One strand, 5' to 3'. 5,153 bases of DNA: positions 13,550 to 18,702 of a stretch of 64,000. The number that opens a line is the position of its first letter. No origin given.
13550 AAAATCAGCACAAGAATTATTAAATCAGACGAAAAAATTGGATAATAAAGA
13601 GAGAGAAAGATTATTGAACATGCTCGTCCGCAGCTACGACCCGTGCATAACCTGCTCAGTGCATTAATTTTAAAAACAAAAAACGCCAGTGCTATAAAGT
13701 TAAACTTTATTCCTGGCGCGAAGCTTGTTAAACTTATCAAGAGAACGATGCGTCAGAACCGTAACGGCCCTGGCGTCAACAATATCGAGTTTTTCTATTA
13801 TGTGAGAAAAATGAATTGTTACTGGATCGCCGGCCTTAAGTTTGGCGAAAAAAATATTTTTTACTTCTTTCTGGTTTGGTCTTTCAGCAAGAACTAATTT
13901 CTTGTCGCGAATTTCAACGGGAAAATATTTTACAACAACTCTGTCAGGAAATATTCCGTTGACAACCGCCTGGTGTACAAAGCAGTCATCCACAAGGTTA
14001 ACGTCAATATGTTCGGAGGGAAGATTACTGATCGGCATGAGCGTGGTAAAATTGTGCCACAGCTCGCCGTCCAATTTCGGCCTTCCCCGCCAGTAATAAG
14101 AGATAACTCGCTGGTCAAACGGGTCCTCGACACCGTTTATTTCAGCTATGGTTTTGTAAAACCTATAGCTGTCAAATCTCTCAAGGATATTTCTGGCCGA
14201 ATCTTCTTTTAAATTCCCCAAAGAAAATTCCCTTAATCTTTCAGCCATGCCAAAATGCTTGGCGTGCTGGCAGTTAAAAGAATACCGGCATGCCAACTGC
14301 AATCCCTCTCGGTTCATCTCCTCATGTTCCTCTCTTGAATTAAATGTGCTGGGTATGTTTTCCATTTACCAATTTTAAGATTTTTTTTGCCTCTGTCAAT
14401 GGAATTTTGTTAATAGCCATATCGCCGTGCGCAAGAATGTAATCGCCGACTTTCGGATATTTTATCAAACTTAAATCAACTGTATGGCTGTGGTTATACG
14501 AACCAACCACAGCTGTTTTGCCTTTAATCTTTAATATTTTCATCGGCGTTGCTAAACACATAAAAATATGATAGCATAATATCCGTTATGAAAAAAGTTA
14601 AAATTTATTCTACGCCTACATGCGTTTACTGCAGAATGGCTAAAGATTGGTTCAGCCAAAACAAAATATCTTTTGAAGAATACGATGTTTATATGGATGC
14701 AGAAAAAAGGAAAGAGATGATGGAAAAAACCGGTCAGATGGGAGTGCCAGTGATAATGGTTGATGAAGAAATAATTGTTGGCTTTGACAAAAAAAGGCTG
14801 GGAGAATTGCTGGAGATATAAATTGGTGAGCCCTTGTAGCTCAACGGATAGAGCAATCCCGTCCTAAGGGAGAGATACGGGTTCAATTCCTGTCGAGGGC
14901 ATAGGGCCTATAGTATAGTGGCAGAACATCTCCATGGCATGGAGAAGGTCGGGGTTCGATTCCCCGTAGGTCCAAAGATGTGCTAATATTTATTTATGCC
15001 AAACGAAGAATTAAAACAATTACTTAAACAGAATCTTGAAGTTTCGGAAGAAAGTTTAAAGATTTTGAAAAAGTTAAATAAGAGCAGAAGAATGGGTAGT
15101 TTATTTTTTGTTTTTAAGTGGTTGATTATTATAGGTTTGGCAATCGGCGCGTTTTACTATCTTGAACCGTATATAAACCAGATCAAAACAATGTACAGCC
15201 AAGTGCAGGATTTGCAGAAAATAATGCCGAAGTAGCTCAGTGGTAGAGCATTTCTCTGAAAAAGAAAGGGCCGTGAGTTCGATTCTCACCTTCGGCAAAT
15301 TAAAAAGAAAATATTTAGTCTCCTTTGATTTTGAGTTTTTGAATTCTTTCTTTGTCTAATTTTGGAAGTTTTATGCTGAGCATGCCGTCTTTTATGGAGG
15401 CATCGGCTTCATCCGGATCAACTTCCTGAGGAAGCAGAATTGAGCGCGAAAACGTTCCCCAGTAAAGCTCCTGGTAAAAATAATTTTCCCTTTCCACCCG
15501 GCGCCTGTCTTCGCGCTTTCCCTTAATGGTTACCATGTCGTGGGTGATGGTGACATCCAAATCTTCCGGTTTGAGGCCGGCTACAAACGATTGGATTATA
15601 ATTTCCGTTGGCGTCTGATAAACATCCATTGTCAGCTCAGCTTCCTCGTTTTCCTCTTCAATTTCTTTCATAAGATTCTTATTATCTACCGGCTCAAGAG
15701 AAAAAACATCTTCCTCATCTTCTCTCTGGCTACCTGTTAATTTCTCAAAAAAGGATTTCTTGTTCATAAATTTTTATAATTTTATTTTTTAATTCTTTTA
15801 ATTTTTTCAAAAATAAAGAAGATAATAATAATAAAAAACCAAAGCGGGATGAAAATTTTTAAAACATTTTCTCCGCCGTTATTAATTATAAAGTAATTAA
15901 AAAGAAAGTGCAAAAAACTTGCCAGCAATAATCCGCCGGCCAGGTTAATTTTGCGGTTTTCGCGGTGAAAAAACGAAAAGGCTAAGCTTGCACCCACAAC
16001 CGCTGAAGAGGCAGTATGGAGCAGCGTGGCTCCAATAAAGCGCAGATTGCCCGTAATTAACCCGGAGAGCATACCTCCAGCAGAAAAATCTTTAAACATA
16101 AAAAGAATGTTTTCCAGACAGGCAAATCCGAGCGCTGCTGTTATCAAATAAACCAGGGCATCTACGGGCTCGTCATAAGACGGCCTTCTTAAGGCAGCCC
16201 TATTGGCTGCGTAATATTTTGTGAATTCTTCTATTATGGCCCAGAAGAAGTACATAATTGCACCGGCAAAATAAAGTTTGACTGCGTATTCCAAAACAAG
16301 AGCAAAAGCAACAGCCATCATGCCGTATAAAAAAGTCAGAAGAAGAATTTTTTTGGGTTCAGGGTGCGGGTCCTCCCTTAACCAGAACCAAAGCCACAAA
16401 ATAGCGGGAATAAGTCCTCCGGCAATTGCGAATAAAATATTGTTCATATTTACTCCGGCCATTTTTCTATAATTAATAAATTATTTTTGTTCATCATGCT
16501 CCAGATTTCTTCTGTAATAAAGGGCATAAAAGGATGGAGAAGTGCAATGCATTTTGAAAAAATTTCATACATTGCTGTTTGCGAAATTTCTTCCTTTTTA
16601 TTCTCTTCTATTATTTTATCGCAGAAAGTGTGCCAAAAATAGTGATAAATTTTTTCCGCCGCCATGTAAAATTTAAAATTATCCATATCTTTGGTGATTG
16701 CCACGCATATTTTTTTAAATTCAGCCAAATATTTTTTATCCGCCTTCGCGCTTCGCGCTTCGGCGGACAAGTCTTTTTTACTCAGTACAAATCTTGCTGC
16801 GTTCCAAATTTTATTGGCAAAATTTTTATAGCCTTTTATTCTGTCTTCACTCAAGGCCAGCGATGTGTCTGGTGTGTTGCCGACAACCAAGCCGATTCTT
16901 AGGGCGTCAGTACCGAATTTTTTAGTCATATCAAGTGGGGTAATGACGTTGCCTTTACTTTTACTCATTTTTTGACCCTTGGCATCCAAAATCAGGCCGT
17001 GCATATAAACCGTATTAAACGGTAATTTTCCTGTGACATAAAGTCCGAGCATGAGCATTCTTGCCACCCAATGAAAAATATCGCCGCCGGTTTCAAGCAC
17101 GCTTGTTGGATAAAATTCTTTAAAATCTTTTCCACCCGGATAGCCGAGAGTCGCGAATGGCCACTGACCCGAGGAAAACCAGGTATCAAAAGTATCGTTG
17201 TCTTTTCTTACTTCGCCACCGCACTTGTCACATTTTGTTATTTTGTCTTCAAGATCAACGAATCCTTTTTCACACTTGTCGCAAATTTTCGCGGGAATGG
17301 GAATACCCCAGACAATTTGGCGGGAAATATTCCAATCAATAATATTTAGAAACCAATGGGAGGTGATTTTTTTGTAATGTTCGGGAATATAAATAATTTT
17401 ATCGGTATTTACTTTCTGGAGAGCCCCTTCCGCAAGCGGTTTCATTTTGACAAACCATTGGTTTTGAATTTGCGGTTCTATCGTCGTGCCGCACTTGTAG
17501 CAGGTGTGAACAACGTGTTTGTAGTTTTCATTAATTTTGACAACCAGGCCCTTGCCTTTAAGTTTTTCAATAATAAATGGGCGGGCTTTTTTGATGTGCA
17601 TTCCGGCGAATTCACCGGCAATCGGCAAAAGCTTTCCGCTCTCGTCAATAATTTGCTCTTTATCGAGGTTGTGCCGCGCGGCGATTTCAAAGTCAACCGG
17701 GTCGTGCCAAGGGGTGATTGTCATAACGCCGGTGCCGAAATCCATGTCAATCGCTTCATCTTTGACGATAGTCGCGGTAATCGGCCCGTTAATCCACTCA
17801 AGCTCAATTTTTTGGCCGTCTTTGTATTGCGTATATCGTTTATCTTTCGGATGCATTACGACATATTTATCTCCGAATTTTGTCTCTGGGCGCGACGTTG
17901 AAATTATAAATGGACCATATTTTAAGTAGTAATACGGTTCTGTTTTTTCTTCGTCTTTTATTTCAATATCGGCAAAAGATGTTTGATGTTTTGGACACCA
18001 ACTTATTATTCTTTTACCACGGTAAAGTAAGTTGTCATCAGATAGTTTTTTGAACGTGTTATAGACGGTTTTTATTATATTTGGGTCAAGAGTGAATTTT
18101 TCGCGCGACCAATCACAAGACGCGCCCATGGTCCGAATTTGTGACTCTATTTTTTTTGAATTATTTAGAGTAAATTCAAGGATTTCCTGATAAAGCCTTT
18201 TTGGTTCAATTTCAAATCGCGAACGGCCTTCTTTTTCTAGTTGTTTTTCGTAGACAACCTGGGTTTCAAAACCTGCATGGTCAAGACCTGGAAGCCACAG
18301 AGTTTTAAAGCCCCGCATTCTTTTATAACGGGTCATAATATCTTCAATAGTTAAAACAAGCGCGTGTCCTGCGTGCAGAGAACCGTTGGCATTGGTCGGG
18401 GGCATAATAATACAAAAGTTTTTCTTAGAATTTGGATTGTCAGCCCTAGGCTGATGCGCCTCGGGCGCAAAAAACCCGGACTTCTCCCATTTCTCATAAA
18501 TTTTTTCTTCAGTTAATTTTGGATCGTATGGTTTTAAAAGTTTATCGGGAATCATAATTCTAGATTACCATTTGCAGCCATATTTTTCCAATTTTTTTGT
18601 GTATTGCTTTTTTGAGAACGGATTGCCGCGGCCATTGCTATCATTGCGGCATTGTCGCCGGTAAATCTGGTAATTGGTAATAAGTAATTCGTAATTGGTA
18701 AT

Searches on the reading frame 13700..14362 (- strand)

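Call 59: search_protein_families(library=pfam, proteins=[window:13700-14362:-], max_evalue=0.0001)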
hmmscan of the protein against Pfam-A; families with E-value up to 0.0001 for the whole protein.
window:13700-14362:- (220 aa): 1 family
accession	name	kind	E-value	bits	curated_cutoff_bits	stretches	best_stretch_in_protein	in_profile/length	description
PF19927.4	DUF6390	-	2.6e-15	57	25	2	120-216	142-242/244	Family of unknown function (DUF6390)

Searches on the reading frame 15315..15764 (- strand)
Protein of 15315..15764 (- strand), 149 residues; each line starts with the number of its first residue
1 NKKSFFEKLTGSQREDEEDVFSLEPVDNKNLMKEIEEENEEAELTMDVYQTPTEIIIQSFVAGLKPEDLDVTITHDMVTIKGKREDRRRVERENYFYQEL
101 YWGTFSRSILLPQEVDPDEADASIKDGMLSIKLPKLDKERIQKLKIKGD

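Call 59: search_protein_families(library=pfam, proteins=[window:15315-15764:-], max_evalue=0.0001)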
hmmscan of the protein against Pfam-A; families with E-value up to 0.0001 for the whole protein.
window:15315-15764:- (149 aa): 3 families
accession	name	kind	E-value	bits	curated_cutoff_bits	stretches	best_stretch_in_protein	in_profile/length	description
PF00011.27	HSP20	-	5.5e-20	71.8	20.8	1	50-143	4-95/102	Hsp20/alpha crystallin family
PF04969.22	CS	-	3.6e-06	28.3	21.3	1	46-135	3-78/78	CS domain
PF17886.7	ArsA_HSP20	-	6.9e-05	22.8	22.5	0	60-132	9-62/63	HSP20-like domain found in ArsA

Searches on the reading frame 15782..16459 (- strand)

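Call 59: search_protein_families(library=pfam, proteins=[window:15782-16459:-], max_evalue=0.0001)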
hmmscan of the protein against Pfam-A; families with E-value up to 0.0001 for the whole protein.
window:15782-16459:- (225 aa): 1 family
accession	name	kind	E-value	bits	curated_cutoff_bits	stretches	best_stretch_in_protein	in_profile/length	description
PF13367.11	PrsW-protease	-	5e-28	98.4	23.5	1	34-212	1-192/196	PrsW family intramembrane metalloprotease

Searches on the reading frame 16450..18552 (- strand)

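Call 42: search_protein_families(library=pfam, proteins=[window:16450-18552:-], max_evalue=0.00001)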
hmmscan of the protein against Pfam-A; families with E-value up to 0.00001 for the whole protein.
window:16450-18552:- (700 aa): 3 families
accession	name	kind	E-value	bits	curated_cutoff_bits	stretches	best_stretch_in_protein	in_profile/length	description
PF00133.28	tRNA-synt_1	-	4.4e-116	388.5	22.7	1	17-557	1-404/414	tRNA synthetases class I (I, L, M and V)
PF08264.19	Anticodon_1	-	2.3e-24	86.4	25.1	1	605-700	1-106/148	Anticodon-binding domain of tRNA ligase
PF09334.17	tRNA-synt_1g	-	1.1e-22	80.8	20.1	2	350-572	168-371/391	tRNA synthetases class I (M)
